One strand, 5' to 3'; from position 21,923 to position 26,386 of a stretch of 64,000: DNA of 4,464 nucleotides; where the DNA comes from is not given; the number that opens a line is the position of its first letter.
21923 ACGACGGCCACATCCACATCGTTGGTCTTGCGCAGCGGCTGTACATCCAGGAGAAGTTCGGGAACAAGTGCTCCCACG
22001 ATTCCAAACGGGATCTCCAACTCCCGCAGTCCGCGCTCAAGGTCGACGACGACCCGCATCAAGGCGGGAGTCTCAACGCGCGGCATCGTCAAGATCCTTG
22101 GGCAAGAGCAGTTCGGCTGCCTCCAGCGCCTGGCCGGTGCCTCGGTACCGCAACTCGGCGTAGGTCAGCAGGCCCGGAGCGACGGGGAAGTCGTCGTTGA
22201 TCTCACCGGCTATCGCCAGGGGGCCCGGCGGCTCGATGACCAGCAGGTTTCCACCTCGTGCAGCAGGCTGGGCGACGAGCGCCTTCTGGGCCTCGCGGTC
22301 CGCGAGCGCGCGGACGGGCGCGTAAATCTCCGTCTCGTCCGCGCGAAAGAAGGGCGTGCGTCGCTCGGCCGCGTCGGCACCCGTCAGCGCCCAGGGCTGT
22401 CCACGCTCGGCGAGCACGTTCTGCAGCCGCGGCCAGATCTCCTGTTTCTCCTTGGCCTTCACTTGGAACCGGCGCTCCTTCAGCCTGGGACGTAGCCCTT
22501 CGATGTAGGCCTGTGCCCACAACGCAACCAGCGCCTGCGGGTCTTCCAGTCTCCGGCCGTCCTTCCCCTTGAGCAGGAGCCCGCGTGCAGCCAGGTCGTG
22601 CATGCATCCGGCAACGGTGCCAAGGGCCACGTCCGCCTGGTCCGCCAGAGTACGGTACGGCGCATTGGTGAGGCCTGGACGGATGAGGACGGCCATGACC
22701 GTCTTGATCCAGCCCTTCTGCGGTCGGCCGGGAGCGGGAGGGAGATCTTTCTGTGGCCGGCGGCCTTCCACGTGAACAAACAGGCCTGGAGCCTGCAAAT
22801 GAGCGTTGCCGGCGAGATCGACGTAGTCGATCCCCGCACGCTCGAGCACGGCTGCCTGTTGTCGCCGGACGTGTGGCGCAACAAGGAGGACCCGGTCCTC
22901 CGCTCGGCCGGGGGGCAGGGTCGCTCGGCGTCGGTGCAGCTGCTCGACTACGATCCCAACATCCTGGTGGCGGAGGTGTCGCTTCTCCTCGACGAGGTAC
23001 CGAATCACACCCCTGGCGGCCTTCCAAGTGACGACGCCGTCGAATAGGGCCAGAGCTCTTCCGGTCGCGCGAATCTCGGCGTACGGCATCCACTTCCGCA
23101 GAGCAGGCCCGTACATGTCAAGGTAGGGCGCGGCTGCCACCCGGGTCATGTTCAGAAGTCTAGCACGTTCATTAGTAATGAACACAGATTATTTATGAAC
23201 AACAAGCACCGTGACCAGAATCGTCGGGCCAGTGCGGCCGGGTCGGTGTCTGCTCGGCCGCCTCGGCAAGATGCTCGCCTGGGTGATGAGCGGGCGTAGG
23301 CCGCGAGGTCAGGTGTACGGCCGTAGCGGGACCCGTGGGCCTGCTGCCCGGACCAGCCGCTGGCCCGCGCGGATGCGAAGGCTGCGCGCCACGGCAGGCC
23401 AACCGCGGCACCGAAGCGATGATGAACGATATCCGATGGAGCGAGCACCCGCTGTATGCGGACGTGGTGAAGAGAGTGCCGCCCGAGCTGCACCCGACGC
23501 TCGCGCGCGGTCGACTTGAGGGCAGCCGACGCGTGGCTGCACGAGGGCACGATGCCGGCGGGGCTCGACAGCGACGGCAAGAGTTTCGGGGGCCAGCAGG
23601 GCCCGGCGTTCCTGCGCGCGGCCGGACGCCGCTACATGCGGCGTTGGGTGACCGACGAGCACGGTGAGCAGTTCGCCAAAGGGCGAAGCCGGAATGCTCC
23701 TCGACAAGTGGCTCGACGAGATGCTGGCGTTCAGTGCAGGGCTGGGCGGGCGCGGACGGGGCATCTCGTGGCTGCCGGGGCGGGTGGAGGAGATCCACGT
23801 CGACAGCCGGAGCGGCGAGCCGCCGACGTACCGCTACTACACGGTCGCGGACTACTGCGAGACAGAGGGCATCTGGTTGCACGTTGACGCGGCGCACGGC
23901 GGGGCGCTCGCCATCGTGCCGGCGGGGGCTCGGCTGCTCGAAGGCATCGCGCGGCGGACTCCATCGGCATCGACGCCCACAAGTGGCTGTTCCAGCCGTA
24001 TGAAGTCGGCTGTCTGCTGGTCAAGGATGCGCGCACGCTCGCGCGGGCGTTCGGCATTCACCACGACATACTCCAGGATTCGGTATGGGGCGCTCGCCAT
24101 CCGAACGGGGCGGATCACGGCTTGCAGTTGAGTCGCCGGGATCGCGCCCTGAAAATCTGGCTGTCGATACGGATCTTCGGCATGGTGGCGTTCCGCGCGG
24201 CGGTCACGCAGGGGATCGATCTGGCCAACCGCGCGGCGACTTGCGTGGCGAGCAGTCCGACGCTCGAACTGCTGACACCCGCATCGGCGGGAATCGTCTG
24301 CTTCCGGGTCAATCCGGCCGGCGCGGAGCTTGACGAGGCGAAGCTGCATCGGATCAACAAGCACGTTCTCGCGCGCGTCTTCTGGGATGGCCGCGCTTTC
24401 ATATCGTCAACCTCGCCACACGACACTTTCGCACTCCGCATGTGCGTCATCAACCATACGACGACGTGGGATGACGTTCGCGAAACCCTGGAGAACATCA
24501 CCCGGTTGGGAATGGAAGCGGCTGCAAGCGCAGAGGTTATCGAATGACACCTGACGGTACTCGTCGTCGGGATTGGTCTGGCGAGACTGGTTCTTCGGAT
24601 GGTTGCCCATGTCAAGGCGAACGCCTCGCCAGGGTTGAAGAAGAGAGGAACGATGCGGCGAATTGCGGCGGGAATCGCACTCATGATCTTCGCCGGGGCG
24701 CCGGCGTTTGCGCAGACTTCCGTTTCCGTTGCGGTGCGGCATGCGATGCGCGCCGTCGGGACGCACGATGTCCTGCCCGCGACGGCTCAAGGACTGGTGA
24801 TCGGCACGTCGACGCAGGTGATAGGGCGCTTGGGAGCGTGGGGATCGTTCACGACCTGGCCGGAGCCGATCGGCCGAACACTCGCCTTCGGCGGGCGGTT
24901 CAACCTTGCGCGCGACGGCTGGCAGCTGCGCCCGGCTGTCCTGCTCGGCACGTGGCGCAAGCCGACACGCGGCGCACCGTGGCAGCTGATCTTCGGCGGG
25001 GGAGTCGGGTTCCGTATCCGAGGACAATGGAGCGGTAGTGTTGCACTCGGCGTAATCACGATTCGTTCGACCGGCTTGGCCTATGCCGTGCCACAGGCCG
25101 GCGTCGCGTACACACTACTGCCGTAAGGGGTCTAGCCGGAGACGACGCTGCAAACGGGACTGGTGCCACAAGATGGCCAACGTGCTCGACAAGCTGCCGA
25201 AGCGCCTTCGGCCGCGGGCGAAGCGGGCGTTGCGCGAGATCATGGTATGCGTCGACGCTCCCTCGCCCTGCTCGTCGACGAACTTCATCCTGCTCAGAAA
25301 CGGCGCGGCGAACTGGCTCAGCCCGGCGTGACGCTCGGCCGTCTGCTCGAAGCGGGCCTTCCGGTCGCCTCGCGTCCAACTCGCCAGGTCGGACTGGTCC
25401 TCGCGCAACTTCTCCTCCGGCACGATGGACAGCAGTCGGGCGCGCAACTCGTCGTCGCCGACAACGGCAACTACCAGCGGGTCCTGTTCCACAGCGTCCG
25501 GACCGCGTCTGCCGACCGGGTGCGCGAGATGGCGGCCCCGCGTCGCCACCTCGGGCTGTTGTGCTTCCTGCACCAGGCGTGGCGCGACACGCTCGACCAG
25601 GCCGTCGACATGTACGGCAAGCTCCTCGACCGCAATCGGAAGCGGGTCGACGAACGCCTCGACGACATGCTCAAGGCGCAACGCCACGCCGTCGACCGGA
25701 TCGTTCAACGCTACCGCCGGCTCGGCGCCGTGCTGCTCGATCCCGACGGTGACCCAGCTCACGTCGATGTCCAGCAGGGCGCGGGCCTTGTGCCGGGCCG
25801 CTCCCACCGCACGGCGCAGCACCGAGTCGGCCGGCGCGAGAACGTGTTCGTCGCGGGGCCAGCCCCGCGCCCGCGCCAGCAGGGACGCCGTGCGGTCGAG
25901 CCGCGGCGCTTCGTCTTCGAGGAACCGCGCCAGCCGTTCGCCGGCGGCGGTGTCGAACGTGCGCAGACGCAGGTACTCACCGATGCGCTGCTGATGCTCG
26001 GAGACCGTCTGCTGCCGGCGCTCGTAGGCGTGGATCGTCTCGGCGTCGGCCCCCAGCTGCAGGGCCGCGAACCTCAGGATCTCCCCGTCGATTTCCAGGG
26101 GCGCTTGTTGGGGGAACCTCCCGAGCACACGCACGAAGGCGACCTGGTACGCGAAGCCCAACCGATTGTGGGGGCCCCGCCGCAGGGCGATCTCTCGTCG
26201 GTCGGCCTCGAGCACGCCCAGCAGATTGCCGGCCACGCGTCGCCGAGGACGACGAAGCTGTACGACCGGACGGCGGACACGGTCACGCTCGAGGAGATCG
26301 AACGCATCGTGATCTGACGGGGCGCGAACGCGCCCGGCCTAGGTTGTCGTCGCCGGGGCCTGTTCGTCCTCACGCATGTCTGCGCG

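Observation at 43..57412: Expanded family of secreted caspase-Sel1 proteins: conserved protease head, variable repeat tail, many decayed copies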

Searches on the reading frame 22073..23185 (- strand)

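Call 18: search_protein_families(library=pfam, proteins=[window:22073-23185:-], max_evalue=0.01)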
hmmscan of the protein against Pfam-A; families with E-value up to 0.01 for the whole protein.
window:22073-23185:- (370 aa): 1 family
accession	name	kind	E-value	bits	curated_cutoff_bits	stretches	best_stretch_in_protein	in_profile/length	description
PF09952.14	AbiEi_2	-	1.1e-05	26.2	21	1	212-361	1-138/143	Transcriptional regulator, AbiEi antitoxin, Type IV TA system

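Call 60: search_protein_families(library=padloc, proteins=[window:22073-23185:-], max_evalue=0.001)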
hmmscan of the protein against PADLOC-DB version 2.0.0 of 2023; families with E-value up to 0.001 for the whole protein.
window:22073-23185:- (370 aa): 0 families

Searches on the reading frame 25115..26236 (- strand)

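Call 18: search_protein_families(library=pfam, proteins=[window:25115-26236:-], max_evalue=0.01)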
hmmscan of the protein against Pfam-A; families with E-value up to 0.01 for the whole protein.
window:25115-26236:- (373 aa): 1 family
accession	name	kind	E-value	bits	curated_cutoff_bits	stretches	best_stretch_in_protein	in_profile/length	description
PF13700.11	DUF4158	-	5.9e-28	98.3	27.4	1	10-146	29-164/165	Domain of unknown function (DUF4158)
